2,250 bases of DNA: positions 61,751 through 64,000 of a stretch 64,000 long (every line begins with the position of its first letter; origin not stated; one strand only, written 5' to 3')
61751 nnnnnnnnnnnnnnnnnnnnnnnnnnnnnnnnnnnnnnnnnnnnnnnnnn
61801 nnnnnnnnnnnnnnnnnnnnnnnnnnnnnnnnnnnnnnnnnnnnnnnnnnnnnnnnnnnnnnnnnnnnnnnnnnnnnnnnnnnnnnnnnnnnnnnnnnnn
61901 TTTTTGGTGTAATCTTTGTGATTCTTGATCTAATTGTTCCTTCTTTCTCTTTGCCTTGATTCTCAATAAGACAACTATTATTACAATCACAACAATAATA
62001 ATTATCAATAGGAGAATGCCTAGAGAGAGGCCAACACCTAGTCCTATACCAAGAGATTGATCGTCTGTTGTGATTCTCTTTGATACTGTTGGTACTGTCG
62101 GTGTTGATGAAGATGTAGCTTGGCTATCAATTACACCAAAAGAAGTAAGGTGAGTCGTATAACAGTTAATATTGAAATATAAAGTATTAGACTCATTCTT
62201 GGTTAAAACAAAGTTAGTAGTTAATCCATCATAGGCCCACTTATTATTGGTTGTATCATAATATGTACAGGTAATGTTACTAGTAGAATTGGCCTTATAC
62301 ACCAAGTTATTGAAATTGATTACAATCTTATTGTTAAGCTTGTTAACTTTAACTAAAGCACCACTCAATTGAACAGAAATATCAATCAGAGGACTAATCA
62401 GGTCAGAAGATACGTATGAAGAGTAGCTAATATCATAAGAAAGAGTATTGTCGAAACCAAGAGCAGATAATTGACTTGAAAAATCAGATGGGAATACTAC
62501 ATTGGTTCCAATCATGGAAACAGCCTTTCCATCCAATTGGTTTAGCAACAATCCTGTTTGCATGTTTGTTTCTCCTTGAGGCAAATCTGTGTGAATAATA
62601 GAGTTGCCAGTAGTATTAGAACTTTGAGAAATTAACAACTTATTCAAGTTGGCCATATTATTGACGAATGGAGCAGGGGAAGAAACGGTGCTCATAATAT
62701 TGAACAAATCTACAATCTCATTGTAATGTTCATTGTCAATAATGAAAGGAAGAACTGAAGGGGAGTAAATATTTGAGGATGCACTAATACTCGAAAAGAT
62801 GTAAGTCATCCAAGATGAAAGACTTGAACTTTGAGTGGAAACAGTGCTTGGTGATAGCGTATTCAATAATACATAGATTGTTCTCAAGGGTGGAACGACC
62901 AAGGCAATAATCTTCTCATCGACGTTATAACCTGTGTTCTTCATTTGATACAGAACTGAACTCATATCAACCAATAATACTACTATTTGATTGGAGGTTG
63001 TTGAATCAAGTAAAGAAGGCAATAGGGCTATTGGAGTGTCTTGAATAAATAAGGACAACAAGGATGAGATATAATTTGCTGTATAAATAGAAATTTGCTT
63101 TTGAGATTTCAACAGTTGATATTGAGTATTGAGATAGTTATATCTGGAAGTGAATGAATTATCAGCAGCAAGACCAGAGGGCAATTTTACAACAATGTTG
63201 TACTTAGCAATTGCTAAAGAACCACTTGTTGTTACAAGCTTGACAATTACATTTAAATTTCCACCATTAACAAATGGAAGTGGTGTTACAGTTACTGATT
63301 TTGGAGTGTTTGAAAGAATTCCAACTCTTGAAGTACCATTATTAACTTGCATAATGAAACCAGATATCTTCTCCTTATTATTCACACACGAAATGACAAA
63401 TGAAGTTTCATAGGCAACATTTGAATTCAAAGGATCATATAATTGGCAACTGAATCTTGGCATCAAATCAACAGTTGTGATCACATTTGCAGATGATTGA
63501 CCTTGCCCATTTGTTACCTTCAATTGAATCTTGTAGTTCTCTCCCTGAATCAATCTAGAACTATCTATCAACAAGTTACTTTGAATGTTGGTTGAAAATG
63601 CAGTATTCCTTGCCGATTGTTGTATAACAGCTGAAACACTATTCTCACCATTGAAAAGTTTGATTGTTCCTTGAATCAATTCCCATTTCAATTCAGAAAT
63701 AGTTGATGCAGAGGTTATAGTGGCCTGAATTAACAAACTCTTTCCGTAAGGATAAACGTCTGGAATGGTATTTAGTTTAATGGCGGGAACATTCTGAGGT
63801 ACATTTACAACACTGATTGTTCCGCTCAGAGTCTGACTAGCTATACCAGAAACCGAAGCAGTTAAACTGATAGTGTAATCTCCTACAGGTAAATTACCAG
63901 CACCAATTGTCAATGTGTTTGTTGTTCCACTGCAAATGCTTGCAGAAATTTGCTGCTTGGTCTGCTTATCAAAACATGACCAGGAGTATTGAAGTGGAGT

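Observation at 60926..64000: Single-pass receptor kinase carrying a GPS/GAIN-like autoproteolysis motif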

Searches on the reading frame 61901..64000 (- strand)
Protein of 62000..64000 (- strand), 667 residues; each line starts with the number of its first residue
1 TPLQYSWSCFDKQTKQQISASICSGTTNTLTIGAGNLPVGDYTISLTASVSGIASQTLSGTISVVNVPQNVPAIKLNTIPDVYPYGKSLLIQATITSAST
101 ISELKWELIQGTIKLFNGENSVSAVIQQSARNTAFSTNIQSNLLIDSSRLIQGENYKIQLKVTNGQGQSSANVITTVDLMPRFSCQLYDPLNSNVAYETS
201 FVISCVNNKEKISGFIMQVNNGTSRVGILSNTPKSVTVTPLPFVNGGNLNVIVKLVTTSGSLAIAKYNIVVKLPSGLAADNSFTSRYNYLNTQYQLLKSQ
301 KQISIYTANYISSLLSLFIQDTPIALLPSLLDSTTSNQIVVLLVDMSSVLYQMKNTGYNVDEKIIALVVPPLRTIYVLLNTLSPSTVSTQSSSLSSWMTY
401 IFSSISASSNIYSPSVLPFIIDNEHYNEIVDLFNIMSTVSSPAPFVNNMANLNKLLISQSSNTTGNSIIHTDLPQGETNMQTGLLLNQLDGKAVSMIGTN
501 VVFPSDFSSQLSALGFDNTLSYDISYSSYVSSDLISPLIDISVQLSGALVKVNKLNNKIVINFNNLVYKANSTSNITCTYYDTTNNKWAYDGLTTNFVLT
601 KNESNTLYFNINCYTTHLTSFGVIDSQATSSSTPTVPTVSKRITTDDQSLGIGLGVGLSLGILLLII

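Call 7: search_solved_structures(query=window:62000-64000:-, max_evalue=10, show_alignments=3)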
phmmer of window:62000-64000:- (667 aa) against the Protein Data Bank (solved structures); distinct sequences matched with E-value up to 10: 1.
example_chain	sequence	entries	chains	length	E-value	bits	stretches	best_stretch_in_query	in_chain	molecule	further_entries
4mtl_A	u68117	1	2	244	0.8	11.4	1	456-554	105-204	Protein-lysine methyltransferase METTL21C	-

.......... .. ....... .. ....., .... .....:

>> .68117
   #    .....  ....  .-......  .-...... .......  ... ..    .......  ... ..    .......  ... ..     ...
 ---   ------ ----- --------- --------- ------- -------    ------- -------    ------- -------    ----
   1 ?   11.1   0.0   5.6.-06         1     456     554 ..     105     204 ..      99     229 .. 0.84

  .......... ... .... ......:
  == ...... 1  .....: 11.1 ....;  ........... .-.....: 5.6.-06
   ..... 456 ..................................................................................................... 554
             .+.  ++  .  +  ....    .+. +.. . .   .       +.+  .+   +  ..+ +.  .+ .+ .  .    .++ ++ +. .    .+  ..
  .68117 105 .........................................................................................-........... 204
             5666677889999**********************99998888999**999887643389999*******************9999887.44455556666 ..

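Call 8: find_homologous_proteins(query=window:62021-64000:-, max_evalue=0.001)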
Query window:62021-64000:-: 8000 candidates shared short words with the query, none scored E <= 0.001.

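Call 20: search_protein_representatives(protein=window:62081-64000:-)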
Query: 640 residues. Proteins with E-value up to 0.001 (for the whole library): 17; up to 1e-10: 5; up to 1e-30: 4. The best 17 are listed.
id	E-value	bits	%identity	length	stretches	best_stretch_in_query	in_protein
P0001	3.0e-87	310.0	36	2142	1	3-638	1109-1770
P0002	1.9e-67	244.7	33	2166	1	2-625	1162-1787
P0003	3.0e-59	217.6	30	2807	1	3-635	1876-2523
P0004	5.0e-58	213.6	32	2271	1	27-625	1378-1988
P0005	5.5e-19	84.7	34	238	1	194-417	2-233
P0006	3.0e-07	45.9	36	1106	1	546-634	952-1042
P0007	4.3e-07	45.4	33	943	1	483-630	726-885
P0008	4.6e-07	45.3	33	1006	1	488-631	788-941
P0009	2.2e-06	43.1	39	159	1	532-627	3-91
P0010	5.0e-06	41.9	30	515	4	167-265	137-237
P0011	7.6e-06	41.3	29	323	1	453-633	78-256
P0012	8.3e-06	41.2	30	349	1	482-629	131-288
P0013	1.8e-05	40.1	33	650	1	451-626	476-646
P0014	2.7e-05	39.5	27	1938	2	23-277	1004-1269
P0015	4.9e-05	38.6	32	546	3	17-133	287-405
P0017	7.9e-04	34.6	36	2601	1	3-107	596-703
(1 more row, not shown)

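Call 21: search_protein_families(library=pfam, proteins=[P0001, P0002, P0003, P0004], max_evalue=0.1)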
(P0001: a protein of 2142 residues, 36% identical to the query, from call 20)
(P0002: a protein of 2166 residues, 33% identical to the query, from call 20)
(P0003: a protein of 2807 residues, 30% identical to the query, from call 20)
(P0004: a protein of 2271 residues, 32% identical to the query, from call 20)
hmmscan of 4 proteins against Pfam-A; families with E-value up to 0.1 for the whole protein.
P0001 (2142 aa): 19 families
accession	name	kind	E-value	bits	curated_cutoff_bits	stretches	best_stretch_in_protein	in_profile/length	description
PF00069.31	Pkinase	-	3.1e-51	174.7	31.7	1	1875-2132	3-263/263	Protein kinase domain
PF07974.19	EGF_2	-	1.9e-36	124.5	22.1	9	368-392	7-32/32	EGF-like domain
PF07714.23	PK_Tyr_Ser-Thr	-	2.7e-31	109.2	23.1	1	1878-2128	6-256/258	Protein tyrosine and serine/threonine kinase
PF25024.1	EGF_TEN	-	1e-25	91.1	65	3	369-640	3-225/234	Teneurin EGF domain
PF23106.1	EGF_Teneurin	-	2.7e-25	88.6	24.3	6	487-512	5-29/30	Teneurin-like EGF domain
PF01436.27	NHL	-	1.3e-14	53.8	20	2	194-219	1-26/28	NHL repeat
PF21795.3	JAG1-like_EGF2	-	6.3e-11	42.5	27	3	491-510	3-22/25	Protein jagged-1-like, atypical EGF2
PF23301.1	EGF_PEAR1L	-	3.7e-06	27.3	37.5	1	691-715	14-38/49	Platelet endothelial aggregation receptor 1-like, EGF domain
PF21700.4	EGF_DL_JAG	-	4.9e-05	23.7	27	1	490-511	2-23/26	Delta-like/Jagged, EGF-like domain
PF17667.7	Pkinase_fungal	-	0.00035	19.9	24.1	1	1980-2049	297-369/387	Fungal protein kinase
PF15102.11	TMEM154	-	0.0019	18.5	30.3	1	1759-1843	42-121/153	TMEM154 protein family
PF03088.22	Str_synth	-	0.0021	18.6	25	0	174-225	36-88/89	Strictosidine synthase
PF08693.15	SKG6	-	0.0031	16.9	30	1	1764-1816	6-49/668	SKG6 family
PF00008.33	EGF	-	0.0036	18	21.5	0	487-508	6-31/32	EGF-like domain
PF03109.22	ABC1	-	0.0059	16.2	22.9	1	1955-2027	154-220/244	ABC1 atypical kinase-like domain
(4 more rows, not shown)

P0002 (2166 aa): 12 families
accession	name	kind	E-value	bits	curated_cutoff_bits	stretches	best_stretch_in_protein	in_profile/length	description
PF25024.1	EGF_TEN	-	1.5e-36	126.6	65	4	512-736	3-195/234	Teneurin EGF domain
PF07974.19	EGF_2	-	1.4e-32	112.2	22.1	8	468-496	3-32/32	EGF-like domain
PF00069.31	Pkinase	-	4.3e-30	105.4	31.7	1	1912-2158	1-262/263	Protein kinase domain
PF01436.27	NHL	-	3.9e-27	93.3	20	4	39-64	1-26/28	NHL repeat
PF23106.1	EGF_Teneurin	-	7.9e-26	90.3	24.3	6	590-614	5-28/30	Teneurin-like EGF domain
PF07714.23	PK_Tyr_Ser-Thr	-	2.2e-16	60.4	23.1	1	1932-2155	28-256/258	Protein tyrosine and serine/threonine kinase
PF25021.1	TEN_NHL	-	6.1e-11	42.3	27.1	1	88-134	134-179/357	Teneurin NHL domain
PF17359.7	DUF5385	-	0.0038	17.3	25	1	1835-1865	5-35/217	Family of unknown function (DUF5385)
PF21795.3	JAG1-like_EGF2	-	0.0066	16.9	27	1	477-498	3-24/25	Protein jagged-1-like, atypical EGF2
PF21195.4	EGF_C8A_B_C6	-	0.018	15.4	27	1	640-653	15-28/29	Complement components C8A/B/C6, EGF-like domain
PF05568.16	ASFV_J13L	-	0.047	13.9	23.6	1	1835-1861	36-62/189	African swine fever virus J13L protein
PF14219.11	DUF4328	-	0.073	13.1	27.2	0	1821-1862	8-49/166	Domain of unknown function (DUF4328)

P0003 (2807 aa): 15 families
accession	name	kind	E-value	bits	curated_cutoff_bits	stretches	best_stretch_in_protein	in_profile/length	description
PF01436.27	NHL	-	7.8e-119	382.7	20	16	539-565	1-27/28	NHL repeat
PF25021.1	TEN_NHL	-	9.8e-107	357.4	27.1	15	151-201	130-178/357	Teneurin NHL domain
PF07974.19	EGF_2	-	1.4e-42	144.1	22.1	10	1150-1178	4-32/32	EGF-like domain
PF25024.1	EGF_TEN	-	5.2e-36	124.9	65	4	1076-1300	2-193/234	Teneurin EGF domain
PF00069.31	Pkinase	-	2e-33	116.4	31.7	1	2622-2788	1-164/263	Protein kinase domain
PF23106.1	EGF_Teneurin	-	1.1e-24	86.6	24.3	6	1426-1453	3-29/30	Teneurin-like EGF domain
PF07714.23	PK_Tyr_Ser-Thr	-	6.4e-21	75.2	23.1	1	2627-2777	6-156/258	Protein tyrosine and serine/threonine kinase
PF24684.1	Vgb_lyase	-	6.2e-12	45.4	50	0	763-905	12-132/290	Virginiamycin B lyase family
PF08450.18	SGL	-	5.2e-08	33.2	26.3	1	862-958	126-216/246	SMP-30/Gluconolactonase/LRE-like region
PF03109.22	ABC1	-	0.0036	16.9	22.9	1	2722-2783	170-227/244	ABC1 atypical kinase-like domain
PF13449.12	Phytase-like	-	0.018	15.4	27.6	0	871-902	69-100/284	Esterase-like activity of phytase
PF21195.4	EGF_C8A_B_C6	-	0.021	15.2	27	1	1166-1180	15-29/29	Complement components C8A/B/C6, EGF-like domain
PF17667.7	Pkinase_fungal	-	0.031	13.4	24.1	1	2729-2788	297-360/387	Fungal protein kinase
PF02699.20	YajC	-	0.036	14.4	28.2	1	2554-2581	3-30/78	Preprotein translocase subunit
PF23301.1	EGF_PEAR1L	-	0.04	14.4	37.5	0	1314-1335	15-36/49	Platelet endothelial aggregation receptor 1-like, EGF domain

P0004 (2271 aa): 12 families
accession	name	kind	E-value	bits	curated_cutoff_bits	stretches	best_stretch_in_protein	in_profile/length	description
PF00069.31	Pkinase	-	8.8e-35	120.8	31.7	1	2091-2254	4-164/263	Protein kinase domain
PF25021.1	TEN_NHL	-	2.7e-27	96.1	27.1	3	96-146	129-178/357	Teneurin NHL domain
PF25024.1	EGF_TEN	-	5.8e-25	88.7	65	2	702-982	3-234/234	Teneurin EGF domain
PF07974.19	EGF_2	-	9e-25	87.2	22.1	6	894-920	5-32/32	EGF-like domain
PF01436.27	NHL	-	8.6e-24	82.8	20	3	481-500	9-28/28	NHL repeat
PF07714.23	PK_Tyr_Ser-Thr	-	1.4e-22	80.7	23.1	1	2093-2242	6-155/258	Protein tyrosine and serine/threonine kinase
PF23106.1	EGF_Teneurin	-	2.9e-22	78.9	24.3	6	819-843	5-28/30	Teneurin-like EGF domain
PF23301.1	EGF_PEAR1L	-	3.4e-07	30.6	37.5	2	940-961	15-36/49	Platelet endothelial aggregation receptor 1-like, EGF domain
PF00008.33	EGF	-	0.0011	19.6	21.5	0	933-958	3-31/32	EGF-like domain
PF17667.7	Pkinase_fungal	-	0.0015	17.8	24.1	1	2182-2255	284-361/387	Fungal protein kinase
PF24684.1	Vgb_lyase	-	0.026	13.8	50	0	530-560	140-170/290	Virginiamycin B lyase family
PF03109.22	ABC1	-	0.032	13.8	22.9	1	2189-2248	171-226/244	ABC1 atypical kinase-like domain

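Call 22: search_protein_families(library=pfam, proteins=[P0006, P0007, P0008, P0009, P0011, P0012, P0013, P0014, P0017], max_evalue=0.1)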
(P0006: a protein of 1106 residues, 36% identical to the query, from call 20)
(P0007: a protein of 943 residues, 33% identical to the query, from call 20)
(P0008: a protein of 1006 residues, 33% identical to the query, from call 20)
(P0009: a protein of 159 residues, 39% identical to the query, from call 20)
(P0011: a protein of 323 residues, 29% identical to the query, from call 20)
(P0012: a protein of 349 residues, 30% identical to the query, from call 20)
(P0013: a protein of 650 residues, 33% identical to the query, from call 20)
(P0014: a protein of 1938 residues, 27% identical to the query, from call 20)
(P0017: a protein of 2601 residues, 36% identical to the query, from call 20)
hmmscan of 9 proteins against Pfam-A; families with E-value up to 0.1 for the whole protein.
P0006 (1106 aa): 6 families
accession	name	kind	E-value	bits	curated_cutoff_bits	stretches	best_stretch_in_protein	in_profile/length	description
PF25021.1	TEN_NHL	-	9.8e-24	84.4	27.1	3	591-687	86-180/357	Teneurin NHL domain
PF01436.27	NHL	-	2.7e-08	33.9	20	0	394-419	1-26/28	NHL repeat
PF07974.19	EGF_2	-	3.4e-05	24.5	22.1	0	811-837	7-32/32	EGF-like domain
PF23106.1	EGF_Teneurin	-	0.00011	22.6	24.3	1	773-797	5-28/30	Teneurin-like EGF domain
PF25024.1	EGF_TEN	-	0.00061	19.9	65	1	737-848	31-135/234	Teneurin EGF domain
PF23301.1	EGF_PEAR1L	-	0.02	15.3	37.5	1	816-848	15-46/49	Platelet endothelial aggregation receptor 1-like, EGF domain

P0007 (943 aa): 4 families
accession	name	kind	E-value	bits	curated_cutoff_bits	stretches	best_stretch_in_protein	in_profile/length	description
PF07974.19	EGF_2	-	1.5e-08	35.2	22.1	2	626-652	5-32/32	EGF-like domain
PF23106.1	EGF_Teneurin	-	0.00041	20.8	24.3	1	629-654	5-29/30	Teneurin-like EGF domain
PF21795.3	JAG1-like_EGF2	-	0.007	16.8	27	1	633-652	3-22/25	Protein jagged-1-like, atypical EGF2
PF07353.17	Uroplakin_II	-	0.043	13.7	20.4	0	877-929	126-177/179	Uroplakin II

P0008 (1006 aa): 10 families
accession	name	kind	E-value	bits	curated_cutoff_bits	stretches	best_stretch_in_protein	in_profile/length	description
PF01436.27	NHL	-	5.7e-43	143.3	20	6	282-308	1-27/28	NHL repeat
PF25021.1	TEN_NHL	-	2.8e-26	92.8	27.1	6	219-309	255-356/357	Teneurin NHL domain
PF07974.19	EGF_2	-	0.00015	22.5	22.1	1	729-755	5-32/32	EGF-like domain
PF23106.1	EGF_Teneurin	-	0.00043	20.7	24.3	1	732-756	5-28/30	Teneurin-like EGF domain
PF25024.1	EGF_TEN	-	0.00044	20.3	65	1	720-771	56-106/234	Teneurin EGF domain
PF24684.1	Vgb_lyase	-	0.00097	18.5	50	1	522-591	57-128/290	Virginiamycin B lyase family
PF21275.2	Thi_PPkinase_C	-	0.019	15.3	27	1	878-924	17-63/69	Thiamin pyrophosphokinase, substrate-binding domain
PF08655.15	DASH_Ask1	-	0.073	13.4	20.7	0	83-122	8-47/64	DASH complex subunit Ask1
PF01825.27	GPS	-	0.077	14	22.5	1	887-934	2-45/45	GPCR proteolysis site, GPS, motif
PF08450.18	SGL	-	0.082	12.9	26.3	0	545-590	169-214/246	SMP-30/Gluconolactonase/LRE-like region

P0009 (159 aa): 2 families
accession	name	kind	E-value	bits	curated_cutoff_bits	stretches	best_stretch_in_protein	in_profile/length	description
PF01825.27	GPS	-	1.7e-07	32.1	22.5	1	48-88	2-45/45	GPCR proteolysis site, GPS, motif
PF00047.31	ig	-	0.021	15.6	21.8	0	7-57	21-76/81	Immunoglobulin domain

P0011 (323 aa): 7 families
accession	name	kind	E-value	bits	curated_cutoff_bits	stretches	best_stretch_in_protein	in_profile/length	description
PF07974.19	EGF_2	-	1.8e-07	31.9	22.1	2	73-98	6-32/32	EGF-like domain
PF23106.1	EGF_Teneurin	-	2.4e-07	31.1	24.3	2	72-100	2-29/30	Teneurin-like EGF domain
PF01825.27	GPS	-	2.7e-05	25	22.5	1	205-247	2-45/45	GPCR proteolysis site, GPS, motif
PF00008.33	EGF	-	2.8e-05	24.7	21.5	2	70-96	3-31/32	EGF-like domain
PF23301.1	EGF_PEAR1L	-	0.00013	22.3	37.5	1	78-100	15-37/49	Platelet endothelial aggregation receptor 1-like, EGF domain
PF25820.1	DUF7949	-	0.0092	16.6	27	0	76-99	10-32/35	Domain of unknown function (DUF7949)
PF21700.4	EGF_DL_JAG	-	0.0093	16.4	27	1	78-98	2-22/26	Delta-like/Jagged, EGF-like domain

P0012 (349 aa): 9 families
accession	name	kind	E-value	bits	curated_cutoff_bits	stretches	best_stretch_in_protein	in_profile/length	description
PF23106.1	EGF_Teneurin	-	3.8e-11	43.3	24.3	2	83-108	5-29/30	Teneurin-like EGF domain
PF07974.19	EGF_2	-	9.7e-11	42.3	22.1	2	43-67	7-32/32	EGF-like domain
PF25024.1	EGF_TEN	-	3e-09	37.3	65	1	40-109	64-125/234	Teneurin EGF domain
PF23301.1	EGF_PEAR1L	-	0.00097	19.6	37.5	1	86-107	15-36/49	Platelet endothelial aggregation receptor 1-like, EGF domain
PF21700.4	EGF_DL_JAG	-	0.0017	18.8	27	1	87-109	3-25/26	Delta-like/Jagged, EGF-like domain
PF25820.1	DUF7949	-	0.026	15.2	27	0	84-108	10-33/35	Domain of unknown function (DUF7949)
PF01414.25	DSL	-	0.035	14.8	24.2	0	88-108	25-45/46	Delta serrate ligand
PF00008.33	EGF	-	0.041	14.6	21.5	1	40-65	4-31/32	EGF-like domain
PF01825.27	GPS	-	0.048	14.6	22.5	1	234-282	2-44/45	GPCR proteolysis site, GPS, motif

P0013 (650 aa): 10 families
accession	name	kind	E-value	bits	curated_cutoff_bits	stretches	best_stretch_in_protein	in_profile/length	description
PF25021.1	TEN_NHL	-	6.4e-18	65.3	27.1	2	102-277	119-304/357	Teneurin NHL domain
PF07974.19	EGF_2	-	3e-09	37.5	22.1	2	441-466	6-32/32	EGF-like domain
PF23106.1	EGF_Teneurin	-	1.9e-08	34.7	24.3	2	443-468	5-29/30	Teneurin-like EGF domain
PF25024.1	EGF_TEN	-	2.9e-08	34.1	65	1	393-482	56-140/234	Teneurin EGF domain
PF01436.27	NHL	-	1.8e-07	31.3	20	1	290-308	1-19/28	NHL repeat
PF00008.33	EGF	-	0.00016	22.3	21.5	1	401-425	4-31/32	EGF-like domain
PF23301.1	EGF_PEAR1L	-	0.00023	21.5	37.5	1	445-479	14-47/49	Platelet endothelial aggregation receptor 1-like, EGF domain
PF21700.4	EGF_DL_JAG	-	0.0037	17.7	27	1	445-468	1-24/26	Delta-like/Jagged, EGF-like domain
PF21795.3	JAG1-like_EGF2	-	0.0043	17.5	27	1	445-466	1-22/25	Protein jagged-1-like, atypical EGF2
PF25820.1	DUF7949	-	0.0091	16.7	27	0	401-428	4-32/35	Domain of unknown function (DUF7949)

P0014 (1938 aa): 6 families
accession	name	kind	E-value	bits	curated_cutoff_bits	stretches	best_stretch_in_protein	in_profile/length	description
PF02010.21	REJ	-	1.7e-47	162.5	25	2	869-1289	9-434/452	REJ domain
PF01833.30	TIG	-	1.2e-29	102.5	20.9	3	512-605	1-83/84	IPT/TIG domain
PF01825.27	GPS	-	1.5e-09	38.6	22.5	1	1573-1611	3-44/45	GPCR proteolysis site, GPS, motif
PF22352.2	K319L-like_PKD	-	6.1e-05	23.4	27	1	955-1045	1-84/84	K319L-like, PKD domain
PF00612.33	IQ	-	0.016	15.4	20.3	1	1738-1756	1-19/21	IQ calmodulin-binding motif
PF01441.24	Lipoprotein_6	-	0.052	14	27.8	1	1714-1770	30-83/170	Lipoprotein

P0017 (2601 aa): 5 families
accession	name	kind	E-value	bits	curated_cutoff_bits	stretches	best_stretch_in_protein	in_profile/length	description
PF02010.21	REJ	-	9e-19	67.8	25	1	580-881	101-428/452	REJ domain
PF01825.27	GPS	-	7.6e-07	30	22.5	1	1217-1254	2-43/45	GPCR proteolysis site, GPS, motif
PF22352.2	K319L-like_PKD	-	3e-06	27.6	27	1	578-660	11-82/84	K319L-like, PKD domain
PF17820.7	PDZ_6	-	7.4e-06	26.1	27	1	1836-1865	1-30/54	PDZ domain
PF00595.29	PDZ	-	0.035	14.9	23.2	0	1828-1870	18-62/81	PDZ domain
